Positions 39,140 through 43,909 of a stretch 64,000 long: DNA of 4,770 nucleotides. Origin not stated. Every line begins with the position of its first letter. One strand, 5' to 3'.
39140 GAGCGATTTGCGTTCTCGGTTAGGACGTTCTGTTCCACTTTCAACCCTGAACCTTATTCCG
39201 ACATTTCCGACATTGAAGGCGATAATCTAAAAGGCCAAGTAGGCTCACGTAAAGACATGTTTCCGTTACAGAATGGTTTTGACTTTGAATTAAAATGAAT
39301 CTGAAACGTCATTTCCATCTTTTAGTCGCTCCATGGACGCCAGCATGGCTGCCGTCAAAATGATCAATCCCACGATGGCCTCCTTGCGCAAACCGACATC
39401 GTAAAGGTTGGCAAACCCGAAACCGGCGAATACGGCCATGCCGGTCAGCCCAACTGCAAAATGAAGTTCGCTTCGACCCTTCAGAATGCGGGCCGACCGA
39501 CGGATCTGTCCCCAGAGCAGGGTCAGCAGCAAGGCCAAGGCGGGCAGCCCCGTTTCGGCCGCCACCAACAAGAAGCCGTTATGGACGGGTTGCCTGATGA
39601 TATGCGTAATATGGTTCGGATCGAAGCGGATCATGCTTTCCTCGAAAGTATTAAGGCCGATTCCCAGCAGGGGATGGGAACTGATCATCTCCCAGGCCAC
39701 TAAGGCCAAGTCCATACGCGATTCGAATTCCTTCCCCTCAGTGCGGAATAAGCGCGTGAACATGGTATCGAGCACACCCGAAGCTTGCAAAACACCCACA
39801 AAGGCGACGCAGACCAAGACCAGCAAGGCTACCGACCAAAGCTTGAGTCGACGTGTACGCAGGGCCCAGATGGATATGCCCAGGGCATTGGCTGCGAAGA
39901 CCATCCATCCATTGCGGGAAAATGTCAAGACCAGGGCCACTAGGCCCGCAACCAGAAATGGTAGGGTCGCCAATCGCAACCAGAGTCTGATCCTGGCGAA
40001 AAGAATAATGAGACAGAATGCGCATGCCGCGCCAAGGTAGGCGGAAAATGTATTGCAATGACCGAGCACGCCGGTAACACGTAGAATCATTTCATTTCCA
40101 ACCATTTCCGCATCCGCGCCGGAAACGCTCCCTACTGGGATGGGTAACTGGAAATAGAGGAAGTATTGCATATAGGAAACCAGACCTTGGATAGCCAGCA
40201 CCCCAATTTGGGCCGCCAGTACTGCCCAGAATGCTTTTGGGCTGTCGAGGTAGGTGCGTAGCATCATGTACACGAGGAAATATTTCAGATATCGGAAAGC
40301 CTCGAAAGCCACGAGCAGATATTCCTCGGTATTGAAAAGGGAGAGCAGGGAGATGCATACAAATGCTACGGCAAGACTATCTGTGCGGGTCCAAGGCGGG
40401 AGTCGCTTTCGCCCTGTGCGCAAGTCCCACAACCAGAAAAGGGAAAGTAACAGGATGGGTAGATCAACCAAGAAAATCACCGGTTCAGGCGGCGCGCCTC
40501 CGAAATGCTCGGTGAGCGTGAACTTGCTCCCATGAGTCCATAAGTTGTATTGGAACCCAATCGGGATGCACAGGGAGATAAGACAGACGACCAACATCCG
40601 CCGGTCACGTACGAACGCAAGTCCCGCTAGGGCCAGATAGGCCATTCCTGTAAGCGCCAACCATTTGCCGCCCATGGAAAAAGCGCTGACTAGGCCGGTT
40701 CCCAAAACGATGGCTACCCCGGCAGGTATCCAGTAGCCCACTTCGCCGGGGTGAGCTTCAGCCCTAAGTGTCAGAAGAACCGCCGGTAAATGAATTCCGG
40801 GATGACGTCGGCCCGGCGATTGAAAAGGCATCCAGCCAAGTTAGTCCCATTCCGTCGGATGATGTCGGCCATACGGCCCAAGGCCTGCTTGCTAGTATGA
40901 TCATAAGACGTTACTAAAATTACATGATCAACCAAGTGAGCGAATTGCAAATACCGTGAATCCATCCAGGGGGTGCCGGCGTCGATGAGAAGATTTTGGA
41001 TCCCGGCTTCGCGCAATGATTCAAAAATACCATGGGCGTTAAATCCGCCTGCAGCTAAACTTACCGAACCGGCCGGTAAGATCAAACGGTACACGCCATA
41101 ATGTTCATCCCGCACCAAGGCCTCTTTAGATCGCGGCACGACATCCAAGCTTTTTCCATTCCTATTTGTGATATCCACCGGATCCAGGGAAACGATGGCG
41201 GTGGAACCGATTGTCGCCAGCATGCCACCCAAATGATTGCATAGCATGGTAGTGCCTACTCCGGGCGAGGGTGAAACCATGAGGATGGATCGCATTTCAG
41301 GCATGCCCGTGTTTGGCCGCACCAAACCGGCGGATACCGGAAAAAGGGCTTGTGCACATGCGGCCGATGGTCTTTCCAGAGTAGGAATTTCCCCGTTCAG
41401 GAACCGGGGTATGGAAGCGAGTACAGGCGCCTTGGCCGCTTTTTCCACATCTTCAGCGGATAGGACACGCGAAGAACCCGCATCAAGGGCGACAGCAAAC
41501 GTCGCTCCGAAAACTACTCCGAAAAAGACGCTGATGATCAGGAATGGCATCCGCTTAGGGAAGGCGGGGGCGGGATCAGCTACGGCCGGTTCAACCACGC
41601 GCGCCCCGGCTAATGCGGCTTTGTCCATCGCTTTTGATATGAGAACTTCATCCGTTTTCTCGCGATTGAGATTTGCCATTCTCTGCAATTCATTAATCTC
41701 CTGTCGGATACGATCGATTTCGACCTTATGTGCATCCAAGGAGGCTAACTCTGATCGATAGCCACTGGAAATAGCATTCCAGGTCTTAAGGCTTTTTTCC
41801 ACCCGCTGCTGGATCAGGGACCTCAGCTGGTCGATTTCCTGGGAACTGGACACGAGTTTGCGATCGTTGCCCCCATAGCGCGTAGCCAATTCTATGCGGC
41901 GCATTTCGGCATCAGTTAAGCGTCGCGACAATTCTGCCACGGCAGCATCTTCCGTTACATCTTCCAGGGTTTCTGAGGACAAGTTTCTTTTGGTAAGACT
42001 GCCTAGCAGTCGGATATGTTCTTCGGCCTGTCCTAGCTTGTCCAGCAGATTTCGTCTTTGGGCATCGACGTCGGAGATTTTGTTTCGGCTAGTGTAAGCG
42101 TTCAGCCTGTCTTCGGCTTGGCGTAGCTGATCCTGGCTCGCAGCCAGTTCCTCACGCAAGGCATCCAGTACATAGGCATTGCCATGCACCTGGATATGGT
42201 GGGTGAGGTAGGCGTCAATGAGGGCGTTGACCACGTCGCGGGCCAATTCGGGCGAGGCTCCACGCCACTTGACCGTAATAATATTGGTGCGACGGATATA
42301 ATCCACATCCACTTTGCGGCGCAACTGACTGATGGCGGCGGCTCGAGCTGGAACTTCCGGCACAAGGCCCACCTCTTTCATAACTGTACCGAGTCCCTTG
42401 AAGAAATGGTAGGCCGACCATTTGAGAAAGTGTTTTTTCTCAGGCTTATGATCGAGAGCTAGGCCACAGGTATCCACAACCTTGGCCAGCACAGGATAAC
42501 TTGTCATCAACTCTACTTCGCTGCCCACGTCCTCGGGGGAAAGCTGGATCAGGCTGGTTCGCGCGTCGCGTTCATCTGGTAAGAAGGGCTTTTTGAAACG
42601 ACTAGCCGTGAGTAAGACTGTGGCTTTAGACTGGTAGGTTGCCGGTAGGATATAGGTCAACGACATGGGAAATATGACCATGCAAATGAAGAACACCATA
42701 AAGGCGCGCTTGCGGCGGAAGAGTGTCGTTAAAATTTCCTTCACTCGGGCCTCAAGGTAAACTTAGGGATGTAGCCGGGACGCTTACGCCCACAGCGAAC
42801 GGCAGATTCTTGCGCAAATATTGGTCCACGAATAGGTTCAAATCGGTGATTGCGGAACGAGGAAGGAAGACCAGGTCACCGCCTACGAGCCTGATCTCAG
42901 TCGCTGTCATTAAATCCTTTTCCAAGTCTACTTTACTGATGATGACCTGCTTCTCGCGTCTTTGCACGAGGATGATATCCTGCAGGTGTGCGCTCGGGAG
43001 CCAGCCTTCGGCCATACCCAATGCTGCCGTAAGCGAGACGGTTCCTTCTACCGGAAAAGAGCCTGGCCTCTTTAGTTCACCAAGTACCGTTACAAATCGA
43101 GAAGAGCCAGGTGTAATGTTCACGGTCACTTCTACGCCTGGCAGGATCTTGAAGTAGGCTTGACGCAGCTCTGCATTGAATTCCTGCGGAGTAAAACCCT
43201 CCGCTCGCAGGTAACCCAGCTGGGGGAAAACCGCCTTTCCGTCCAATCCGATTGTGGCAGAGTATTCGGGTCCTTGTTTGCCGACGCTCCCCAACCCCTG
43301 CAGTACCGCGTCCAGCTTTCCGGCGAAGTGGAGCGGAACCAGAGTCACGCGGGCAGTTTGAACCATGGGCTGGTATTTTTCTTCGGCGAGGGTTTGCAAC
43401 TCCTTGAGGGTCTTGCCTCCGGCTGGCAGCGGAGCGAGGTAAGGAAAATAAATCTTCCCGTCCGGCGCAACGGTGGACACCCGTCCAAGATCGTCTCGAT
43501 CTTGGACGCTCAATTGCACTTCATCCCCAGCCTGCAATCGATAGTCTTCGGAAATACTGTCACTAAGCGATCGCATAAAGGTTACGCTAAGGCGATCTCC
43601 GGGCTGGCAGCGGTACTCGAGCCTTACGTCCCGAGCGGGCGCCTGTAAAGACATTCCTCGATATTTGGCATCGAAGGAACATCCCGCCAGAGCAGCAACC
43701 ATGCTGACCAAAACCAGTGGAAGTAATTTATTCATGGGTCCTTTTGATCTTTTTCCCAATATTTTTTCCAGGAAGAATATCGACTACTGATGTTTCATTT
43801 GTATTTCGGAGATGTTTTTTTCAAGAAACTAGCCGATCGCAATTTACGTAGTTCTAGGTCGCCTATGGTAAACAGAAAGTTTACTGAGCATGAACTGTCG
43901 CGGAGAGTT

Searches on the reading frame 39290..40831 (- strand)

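Call 16: search_protein_families(library=pfam, proteins=[window:39290-40831:-], max_evalue=0.001)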
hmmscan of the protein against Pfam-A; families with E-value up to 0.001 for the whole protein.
window:39290-40831:- (513 aa): 1 family
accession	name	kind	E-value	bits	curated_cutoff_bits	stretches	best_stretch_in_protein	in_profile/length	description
PF04932.20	Wzy_C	-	1e-21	77.7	31.7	1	292-436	2-149/149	O-Antigen ligase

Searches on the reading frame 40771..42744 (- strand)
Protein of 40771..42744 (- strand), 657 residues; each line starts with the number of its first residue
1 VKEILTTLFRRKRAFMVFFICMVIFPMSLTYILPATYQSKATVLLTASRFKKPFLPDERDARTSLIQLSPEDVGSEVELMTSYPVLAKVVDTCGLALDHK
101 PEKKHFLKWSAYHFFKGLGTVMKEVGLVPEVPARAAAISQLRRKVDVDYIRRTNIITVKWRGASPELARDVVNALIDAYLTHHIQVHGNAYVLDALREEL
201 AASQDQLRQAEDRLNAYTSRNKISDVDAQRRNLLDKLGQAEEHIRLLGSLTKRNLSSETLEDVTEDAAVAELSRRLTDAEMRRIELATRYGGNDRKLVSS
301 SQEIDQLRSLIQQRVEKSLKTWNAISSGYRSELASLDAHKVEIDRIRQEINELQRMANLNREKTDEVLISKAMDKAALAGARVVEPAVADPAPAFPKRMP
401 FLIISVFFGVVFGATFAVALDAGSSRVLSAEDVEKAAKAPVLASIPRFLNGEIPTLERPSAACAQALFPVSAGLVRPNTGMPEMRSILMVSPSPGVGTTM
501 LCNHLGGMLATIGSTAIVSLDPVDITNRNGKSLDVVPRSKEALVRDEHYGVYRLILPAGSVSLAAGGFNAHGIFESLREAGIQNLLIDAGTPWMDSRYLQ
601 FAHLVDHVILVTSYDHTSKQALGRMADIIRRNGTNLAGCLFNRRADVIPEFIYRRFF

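Call 16: search_protein_families(library=pfam, proteins=[window:40771-42744:-], max_evalue=0.001)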
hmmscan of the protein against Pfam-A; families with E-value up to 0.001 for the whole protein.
window:40771-42744:- (657 aa): 1 family
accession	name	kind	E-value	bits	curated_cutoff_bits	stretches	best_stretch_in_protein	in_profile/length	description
PF13807.11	GNVR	-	0.00053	20.3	27.7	0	375-418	34-78/82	G-rich domain on putative tyrosine kinase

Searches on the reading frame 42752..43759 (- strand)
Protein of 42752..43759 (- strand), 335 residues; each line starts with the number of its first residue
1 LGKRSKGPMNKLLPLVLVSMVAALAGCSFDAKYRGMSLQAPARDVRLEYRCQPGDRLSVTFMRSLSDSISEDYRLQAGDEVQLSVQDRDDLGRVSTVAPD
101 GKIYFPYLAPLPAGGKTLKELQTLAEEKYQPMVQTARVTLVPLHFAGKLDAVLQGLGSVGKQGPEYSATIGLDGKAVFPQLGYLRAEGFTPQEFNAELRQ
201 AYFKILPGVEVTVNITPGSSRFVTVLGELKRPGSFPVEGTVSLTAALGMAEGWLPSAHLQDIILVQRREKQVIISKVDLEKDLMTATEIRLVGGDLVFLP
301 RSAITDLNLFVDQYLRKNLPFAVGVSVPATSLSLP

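Call 16: search_protein_families(library=pfam, proteins=[window:42752-43759:-], max_evalue=0.001)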
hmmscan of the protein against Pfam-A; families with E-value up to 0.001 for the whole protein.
window:42752-43759:- (335 aa): 3 families
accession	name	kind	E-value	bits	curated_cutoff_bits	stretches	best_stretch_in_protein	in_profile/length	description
PF02563.21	Poly_export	-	6.3e-26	90.8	28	2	70-140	4-74/77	Polysaccharide biosynthesis/export protein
PF22461.2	SLBB_2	-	2.3e-07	31.2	27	1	223-298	3-78/79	SLBB domain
PF10531.15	SLBB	-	7.4e-07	29.3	27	1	223-268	2-48/55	SLBB domain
